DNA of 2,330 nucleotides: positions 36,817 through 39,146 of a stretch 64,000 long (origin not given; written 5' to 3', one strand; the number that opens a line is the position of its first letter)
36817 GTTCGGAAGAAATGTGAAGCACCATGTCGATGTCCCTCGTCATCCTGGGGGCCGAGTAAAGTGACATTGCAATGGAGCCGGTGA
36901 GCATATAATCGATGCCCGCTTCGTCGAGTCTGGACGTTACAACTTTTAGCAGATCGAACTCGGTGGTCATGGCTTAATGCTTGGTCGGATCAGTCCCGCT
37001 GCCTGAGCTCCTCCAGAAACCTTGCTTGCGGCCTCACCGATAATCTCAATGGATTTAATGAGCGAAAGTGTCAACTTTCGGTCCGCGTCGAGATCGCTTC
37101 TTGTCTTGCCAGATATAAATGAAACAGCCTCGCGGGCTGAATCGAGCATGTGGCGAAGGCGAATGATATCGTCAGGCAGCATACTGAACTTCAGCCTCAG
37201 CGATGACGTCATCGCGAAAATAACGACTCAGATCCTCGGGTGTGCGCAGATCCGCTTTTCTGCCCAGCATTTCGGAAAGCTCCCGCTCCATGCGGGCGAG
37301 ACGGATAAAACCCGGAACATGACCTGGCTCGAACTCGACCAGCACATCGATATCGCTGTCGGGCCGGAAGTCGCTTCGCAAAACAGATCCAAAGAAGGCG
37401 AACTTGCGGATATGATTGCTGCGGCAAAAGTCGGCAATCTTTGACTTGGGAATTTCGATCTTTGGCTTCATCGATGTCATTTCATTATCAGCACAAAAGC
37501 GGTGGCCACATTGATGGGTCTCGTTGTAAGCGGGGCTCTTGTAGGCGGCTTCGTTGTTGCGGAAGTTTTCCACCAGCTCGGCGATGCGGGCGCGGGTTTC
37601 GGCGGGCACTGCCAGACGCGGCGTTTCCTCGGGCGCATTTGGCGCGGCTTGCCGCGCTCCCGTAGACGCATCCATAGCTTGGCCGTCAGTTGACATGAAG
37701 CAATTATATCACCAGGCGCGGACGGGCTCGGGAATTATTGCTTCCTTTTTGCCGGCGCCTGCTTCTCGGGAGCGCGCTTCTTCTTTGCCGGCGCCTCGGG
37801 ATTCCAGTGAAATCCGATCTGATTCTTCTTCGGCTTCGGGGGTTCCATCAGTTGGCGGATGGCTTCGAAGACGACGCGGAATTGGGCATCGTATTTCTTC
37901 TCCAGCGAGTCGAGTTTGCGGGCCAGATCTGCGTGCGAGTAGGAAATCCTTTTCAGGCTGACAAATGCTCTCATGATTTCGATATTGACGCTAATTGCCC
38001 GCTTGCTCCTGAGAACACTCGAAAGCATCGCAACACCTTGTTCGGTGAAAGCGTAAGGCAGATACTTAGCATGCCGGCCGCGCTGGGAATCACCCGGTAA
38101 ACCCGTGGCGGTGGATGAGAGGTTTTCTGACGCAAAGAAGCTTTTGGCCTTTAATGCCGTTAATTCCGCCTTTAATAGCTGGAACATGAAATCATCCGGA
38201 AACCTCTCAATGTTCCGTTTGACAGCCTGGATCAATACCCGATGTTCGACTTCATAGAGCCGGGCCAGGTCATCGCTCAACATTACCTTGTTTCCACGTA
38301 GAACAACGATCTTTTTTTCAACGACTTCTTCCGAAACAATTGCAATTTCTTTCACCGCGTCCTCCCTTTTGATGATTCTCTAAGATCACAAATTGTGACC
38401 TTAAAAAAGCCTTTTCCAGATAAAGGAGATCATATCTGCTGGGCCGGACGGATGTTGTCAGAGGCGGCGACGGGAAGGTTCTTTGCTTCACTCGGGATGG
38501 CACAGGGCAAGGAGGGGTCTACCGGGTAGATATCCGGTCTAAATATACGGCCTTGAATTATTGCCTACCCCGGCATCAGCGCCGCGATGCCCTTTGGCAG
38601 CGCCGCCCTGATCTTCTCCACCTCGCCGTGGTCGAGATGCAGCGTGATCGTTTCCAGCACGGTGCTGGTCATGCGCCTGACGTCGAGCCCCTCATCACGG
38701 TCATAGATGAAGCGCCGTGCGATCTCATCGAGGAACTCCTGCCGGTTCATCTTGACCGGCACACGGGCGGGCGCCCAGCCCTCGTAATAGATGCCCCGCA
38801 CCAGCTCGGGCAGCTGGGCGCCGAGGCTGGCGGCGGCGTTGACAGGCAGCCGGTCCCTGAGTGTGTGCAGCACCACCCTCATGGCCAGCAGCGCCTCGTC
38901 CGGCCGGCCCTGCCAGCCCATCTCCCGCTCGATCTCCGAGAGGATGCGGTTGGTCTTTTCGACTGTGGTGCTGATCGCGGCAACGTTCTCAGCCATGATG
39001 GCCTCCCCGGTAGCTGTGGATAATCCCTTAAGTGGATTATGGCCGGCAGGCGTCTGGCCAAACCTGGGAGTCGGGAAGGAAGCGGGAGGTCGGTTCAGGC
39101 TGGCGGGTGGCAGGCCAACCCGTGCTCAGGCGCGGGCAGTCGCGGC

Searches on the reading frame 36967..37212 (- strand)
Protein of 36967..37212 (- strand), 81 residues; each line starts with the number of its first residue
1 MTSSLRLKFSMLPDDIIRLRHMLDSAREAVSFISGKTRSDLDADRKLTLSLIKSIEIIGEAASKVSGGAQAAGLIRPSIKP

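Call 3: search_protein_families(library=pfam, proteins=[window:36967-37212:-], max_evalue=1)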
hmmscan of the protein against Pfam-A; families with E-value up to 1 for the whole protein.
window:36967-37212:- (81 aa): 1 family
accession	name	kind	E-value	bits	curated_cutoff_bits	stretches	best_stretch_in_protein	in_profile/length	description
PF01934.22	HepT-like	-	6.1e-05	23.1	23.5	1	22-68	1-47/120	Ribonuclease HepT-like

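Call 4: search_protein_families(library=ncbifam, proteins=[window:36967-37212:-], max_evalue=1)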
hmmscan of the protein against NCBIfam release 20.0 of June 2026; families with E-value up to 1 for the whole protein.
window:36967-37212:- (81 aa): 2 families
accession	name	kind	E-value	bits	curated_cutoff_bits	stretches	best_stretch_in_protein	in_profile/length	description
NF007842.1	PRK10555.1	equivalog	0.049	11.4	1854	1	8-70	776-838/1036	multidrug efflux RND transporter permease AcrD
NF007858.0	PRK10568.1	equivalog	0.082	12.5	174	1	6-56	145-193/206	molecular chaperone OsmY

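Call 7: search_protein_families(library=padloc, proteins=[window:36967-37212:-], max_evalue=1)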
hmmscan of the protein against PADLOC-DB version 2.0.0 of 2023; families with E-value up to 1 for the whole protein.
window:36967-37212:- (81 aa): 0 families

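Call 26: find_homologous_proteins(query=window:36970-37182:-, max_evalue=0.01)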
Query seq(71 aa) (71 aa): 272 proteins with E <= 0.01 among 277 candidates; the best 120 are listed.
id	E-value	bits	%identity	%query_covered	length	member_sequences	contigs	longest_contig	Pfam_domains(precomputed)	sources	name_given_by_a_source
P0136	1.4e-35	137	100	100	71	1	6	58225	-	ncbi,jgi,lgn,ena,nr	ncbi:MAG: hypothetical protein M0Z32_02925 [Actinomycetota bacterium]|jgi:uncharacterized protein wi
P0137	2.3e-25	105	93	86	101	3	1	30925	PF01934.23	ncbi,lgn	ncbi:MAG: HepT-like ribonuclease domain-containing protein [Thermoleophilia bacterium]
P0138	3.0e-22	95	82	87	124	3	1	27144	PF01934.23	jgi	-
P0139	1.8e-21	93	96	72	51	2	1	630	-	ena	-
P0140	8.4e-21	91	82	85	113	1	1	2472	PF01934.23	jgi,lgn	-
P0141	1.6e-20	90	75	97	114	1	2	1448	PF01934.23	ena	-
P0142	9.0e-20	88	77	87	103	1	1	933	-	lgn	-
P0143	2.9e-19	86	78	85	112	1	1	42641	PF01934.23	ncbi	ncbi:MAG: HepT-like ribonuclease domain-containing protein [Thermoleophilia bacterium]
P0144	6.0e-19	85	73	93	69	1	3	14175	PF01934.23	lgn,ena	-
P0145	6.2e-19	85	72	97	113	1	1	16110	PF01934.23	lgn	-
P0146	1.8e-18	83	75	86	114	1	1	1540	PF01934.23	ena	-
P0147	2.1e-18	83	75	86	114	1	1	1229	PF01934.23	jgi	-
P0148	3.8e-18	82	71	89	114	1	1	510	PF01934.23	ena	-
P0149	4.4e-18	82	80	79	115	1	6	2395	PF01934.23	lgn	-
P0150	4.4e-18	82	67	94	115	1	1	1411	PF01934.23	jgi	jgi:uncharacterized protein with HEPN domain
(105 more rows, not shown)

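Call 27: find_encoding_contigs(protein=P0137, flank=5000, max_places=3)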
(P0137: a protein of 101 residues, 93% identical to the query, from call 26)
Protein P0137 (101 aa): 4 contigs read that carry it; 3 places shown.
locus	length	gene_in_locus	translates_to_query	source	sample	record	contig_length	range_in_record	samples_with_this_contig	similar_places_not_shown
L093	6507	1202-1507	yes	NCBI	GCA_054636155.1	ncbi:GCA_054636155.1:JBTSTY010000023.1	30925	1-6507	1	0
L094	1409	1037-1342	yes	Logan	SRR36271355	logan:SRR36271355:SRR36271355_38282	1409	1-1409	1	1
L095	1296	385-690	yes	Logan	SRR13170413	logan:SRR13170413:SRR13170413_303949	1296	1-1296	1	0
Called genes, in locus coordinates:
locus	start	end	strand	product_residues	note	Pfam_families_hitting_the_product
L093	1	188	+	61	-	PF01610:DDE_Tnp_ISL3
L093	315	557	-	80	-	-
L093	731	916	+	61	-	PF16277:DUF4926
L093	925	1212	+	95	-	PF01909:NTP_transf_2, PF18765:Polbeta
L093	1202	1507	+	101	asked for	PF01934:HepT-like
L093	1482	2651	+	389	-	PF13784:Fic_N, PF02661:Fic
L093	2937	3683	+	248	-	PF20772:TACO1_YebC_N, PF01709:Transcrip_reg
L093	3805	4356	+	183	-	PF02075:RuvC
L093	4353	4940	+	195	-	PF01330:RuvA_N, PF00633:HHH (faint), PF14520:HHH_5, PF07499:RuvA_C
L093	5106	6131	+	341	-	PF05496:RuvB_N, PF00004:AAA, PF07728:AAA_5, PF17864:AAA_lid_4, PF05491:WHD_RuvB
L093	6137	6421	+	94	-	PF03176:MMPL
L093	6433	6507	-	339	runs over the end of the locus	PF11258:DUF3048, PF17479:DUF3048_C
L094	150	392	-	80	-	-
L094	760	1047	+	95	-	PF01909:NTP_transf_2, PF18765:Polbeta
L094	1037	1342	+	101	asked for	PF01934:HepT-like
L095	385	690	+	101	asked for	PF01934:HepT-like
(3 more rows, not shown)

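Call 28: find_encoding_contigs(protein=P0138, flank=5000, max_places=3)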
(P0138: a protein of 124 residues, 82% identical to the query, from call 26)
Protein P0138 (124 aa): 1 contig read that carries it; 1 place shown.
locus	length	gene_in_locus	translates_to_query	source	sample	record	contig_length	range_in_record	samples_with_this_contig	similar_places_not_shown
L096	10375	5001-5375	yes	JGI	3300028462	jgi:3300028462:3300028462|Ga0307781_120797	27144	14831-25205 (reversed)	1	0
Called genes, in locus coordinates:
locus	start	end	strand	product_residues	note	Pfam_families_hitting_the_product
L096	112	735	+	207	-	PF10531:SLBB, PF22461:SLBB_2 (weak), PF14520:HHH_5 (faint), PF12836:HHH_3, PF00633:HHH, PF12826:HHH_2 (faint)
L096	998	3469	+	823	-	PF13567:DUF4131, PF03772:Competence, PF00753:Lactamase_B, PF23023:Anti-Pycsar_Apyc1 (faint), PF12706:Lactamase_B_2 (weak)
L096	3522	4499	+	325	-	PF06144:DNA_pol3_delta, PF21694:DNA_pol3_delta_C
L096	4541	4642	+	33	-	-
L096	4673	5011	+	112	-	PF01909:NTP_transf_2, PF18765:Polbeta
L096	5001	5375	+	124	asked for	PF01934:HepT-like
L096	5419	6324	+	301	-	PF12760:Zn_ribbon_IS1595, PF12762:DDE_Tnp_IS1595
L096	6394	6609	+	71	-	PF16277:DUF4926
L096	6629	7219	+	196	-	-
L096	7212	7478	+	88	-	PF18993:Rv0078B (faint)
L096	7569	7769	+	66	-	PF02604:PhdYeFM_antitox (weak)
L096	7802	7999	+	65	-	-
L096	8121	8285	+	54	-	-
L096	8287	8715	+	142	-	PF00581:Rhodanese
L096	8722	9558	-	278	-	-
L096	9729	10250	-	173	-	PF01649:Ribosomal_S20p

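Call 29: find_encoding_contigs(protein=P0145, flank=5000, max_places=3)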
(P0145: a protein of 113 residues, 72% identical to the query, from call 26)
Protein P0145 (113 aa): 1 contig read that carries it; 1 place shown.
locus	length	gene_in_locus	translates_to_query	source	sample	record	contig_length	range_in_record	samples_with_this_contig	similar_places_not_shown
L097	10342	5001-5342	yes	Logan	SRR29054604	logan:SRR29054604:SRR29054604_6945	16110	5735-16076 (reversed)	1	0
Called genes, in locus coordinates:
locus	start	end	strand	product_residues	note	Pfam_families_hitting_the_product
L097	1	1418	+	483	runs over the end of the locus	?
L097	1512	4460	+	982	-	PF04313:HSDR_N (faint), PF02384:N6_Mtase, PF20473:MmeI_Mtase, PF07669:Eco57I, PF02384:N6_Mtase (weak), PF12950:TaqI_C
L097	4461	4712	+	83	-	-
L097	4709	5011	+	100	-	PF01909:NTP_transf_2, PF18765:Polbeta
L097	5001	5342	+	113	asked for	PF01934:HepT-like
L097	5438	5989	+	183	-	PF09970:DUF2204 (weak), PF19502:DUF6036 (weak), PF10706:Aminoglyc_resit (weak)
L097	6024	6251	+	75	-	PF18993:Rv0078B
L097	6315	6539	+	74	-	PF10049:DUF2283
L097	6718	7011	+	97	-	PF02604:PhdYeFM_antitox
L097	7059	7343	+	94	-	-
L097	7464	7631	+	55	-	-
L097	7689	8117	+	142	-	PF00581:Rhodanese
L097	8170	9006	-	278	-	-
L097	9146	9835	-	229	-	-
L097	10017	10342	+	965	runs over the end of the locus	PF03699:UPF0182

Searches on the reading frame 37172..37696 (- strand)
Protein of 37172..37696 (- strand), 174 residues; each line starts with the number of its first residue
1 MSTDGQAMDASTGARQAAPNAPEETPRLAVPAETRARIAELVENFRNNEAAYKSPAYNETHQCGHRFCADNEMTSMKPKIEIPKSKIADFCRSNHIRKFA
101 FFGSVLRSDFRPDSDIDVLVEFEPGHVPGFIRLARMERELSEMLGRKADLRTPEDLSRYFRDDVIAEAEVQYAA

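Call 3: search_protein_families(library=pfam, proteins=[window:37172-37696:-], max_evalue=1)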
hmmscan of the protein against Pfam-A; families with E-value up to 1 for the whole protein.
window:37172-37696:- (174 aa): 4 families
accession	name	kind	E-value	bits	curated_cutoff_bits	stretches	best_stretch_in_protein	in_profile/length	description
PF01909.29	NTP_transf_2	-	1.6e-14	54.5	21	1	85-165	2-87/93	Nucleotidyltransferase domain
PF18765.7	Polbeta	-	3.4e-10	40.4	26.9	1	86-170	2-86/93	Polymerase beta, Nucleotidyltransferase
PF24921.1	RING_XB3-XBAT31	-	0.028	14.9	50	1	59-94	13-54/57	E3 ubiquitin-protein ligase XB3/XBAT31 RING finger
PF13923.12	zf-C3HC4_2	-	0.049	13.9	27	1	60-78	15-33/40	Zinc finger, C3HC4 type (RING finger)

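Call 4: search_protein_families(library=ncbifam, proteins=[window:37172-37696:-], max_evalue=1)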
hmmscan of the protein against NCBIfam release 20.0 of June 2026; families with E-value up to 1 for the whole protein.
window:37172-37696:- (174 aa): 6 families
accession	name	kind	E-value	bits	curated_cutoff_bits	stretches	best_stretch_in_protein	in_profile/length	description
NF047752.1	MntA_antitoxin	equivalog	2.8e-09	36.8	60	1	96-172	7-81/106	type VII toxin-antitoxin system MntA family adenylyltransferase antitoxin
NF051895.1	anti_phage_HalB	equivalog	0.019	14.5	190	1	100-120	3-23/211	anti-phage Hailong system nucleotidyltransferase HalB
NF012212.1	ANT_9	subfamily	0.033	13.5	340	1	89-120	14-45/249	aminoglycoside nucleotidyltransferase ANT(9)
TIGR00578.1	ku70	superfamily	0.055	11.8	194.25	1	33-100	491-555/586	ATP-dependent DNA helicase II, 70 kDa subunit (ku70)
NF010309.0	PRK13746.1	subfamily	0.058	12.7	193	1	94-121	26-53/263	aminoglycoside adenylyltransferase family protein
NF009870.0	PRK13328.1-6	equivalog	0.094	11.9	511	1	12-50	29-67/294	type III pantothenate kinase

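Call 7: search_protein_families(library=padloc, proteins=[window:37172-37696:-], max_evalue=1)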
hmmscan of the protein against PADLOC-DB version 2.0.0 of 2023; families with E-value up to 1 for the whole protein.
window:37172-37696:- (174 aa): 8 families
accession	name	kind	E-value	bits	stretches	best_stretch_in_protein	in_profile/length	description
PDLC04902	PDC-S09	-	3.7e-25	86.1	1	76-173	1-96/97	-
PDLC04904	PDC-S09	-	1.8e-21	74.3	1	73-168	1-95/104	-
PDLC04905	PDC-S09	-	1.9e-19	67.9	1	76-174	1-101/101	-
PDLC04906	PDC-S09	-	2.6e-16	57.8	1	75-169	3-96/98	-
PDLC04903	PDC-S09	-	2.2e-05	22.7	1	94-120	24-50/108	-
PDLC04907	PDC-S09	-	0.0004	18.5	1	92-122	23-53/114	-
PDLC00769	Cyclase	-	0.02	12.3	1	67-124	15-76/261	oligonucleotide-cyclase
PDLC04368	PDC-M05A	-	0.026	12.3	1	95-121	106-132/201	-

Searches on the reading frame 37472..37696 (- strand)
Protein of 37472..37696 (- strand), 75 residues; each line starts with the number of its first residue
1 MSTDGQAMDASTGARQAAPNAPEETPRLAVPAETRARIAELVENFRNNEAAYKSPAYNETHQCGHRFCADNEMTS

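Call 25: find_homologous_proteins(query=window:37472-37696:-, max_evalue=0.1)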
Query seq(75 aa): 1 candidates shared short words with the query, none scored E <= 0.1.
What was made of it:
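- Tried and rejected: Word-indexed protein search with the 75-aa N-terminal extension of the mntA ORF found nothing (call 25).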

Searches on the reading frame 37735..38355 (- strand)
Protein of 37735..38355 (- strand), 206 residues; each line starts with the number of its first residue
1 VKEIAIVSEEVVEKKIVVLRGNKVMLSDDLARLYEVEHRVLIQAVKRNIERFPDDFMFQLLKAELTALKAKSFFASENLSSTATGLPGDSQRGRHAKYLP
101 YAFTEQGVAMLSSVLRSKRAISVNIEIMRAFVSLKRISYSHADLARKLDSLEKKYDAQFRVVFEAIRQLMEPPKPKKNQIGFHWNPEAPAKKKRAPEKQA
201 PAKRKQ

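Call 3: search_protein_families(library=pfam, proteins=[window:37735-38355:-], max_evalue=1)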
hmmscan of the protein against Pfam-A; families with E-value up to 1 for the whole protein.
window:37735-38355:- (206 aa): 2 families
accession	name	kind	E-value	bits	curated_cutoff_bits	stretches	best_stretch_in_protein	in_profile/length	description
PF10543.14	ORF6N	-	2e-28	99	27.8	1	14-114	1-86/86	ORF6N domain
PF09669.15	Phage_pRha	-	0.0039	18.2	29.9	1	27-135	3-90/91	Phage regulatory protein Rha (Phage_pRha)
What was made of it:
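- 37735..38355 (-): ORF6N (KilA-N-like) gene, 206 aa, intact in this strain. Pfam ORF6N E 2e-28 (call 3).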

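Call 4: search_protein_families(library=ncbifam, proteins=[window:37735-38355:-], max_evalue=1)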
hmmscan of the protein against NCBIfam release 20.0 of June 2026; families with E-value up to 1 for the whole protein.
window:37735-38355:- (206 aa): 0 families

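Call 7: search_protein_families(library=padloc, proteins=[window:37735-38355:-], max_evalue=1)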
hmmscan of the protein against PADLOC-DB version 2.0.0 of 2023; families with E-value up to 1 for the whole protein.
window:37735-38355:- (206 aa): 3 families
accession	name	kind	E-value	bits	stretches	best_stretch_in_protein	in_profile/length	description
PDLC04856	PDC-S05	-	1.3e-50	169.5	1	1-179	1-172/177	-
PDLC04869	PDC-S05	-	1.1e-49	167.4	1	3-179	8-173/306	-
PDLC04849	PDC-S05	-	1.8e-31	107.3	1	6-156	4-139/183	-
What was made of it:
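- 37735..38355 (-): PADLOC candidate PDC-S05 E 1e-50 (call 7).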

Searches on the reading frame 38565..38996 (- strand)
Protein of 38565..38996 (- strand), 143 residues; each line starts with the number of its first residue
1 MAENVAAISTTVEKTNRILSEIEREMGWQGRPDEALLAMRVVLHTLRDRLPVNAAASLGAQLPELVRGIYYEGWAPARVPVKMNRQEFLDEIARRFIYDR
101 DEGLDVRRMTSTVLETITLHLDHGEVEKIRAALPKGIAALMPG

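Call 3: search_protein_families(library=pfam, proteins=[window:38565-38996:-], max_evalue=1)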
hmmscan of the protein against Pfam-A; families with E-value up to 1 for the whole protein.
window:38565-38996:- (143 aa): 2 families
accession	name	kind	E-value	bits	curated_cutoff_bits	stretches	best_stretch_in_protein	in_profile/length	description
PF10025.14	DUF2267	-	4.1e-31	108.2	29.8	1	16-140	2-122/122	Uncharacterized conserved protein (DUF2267)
PF01116.26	F_bP_aldolase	-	0.31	11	25.5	1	116-141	75-101/277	Fructose-bisphosphate aldolase class-II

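Call 55: find_related_loci(query=window:38565-38996:-, collection=metagenome_contigs, flank=7000)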
Query window:38565-38996:- (143 aa) in metagenome_contigs; peptide patterns used: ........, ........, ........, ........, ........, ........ (x = any residue, [..] = any of these).
469 stretches matched a pattern, but none encodes a relative of the query by tblastn (E <= 1e-3).
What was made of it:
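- Tried and rejected: The scan of metagenome_contigs for DUF2267 relatives gave pattern hits but no confirmed relative (call 55).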
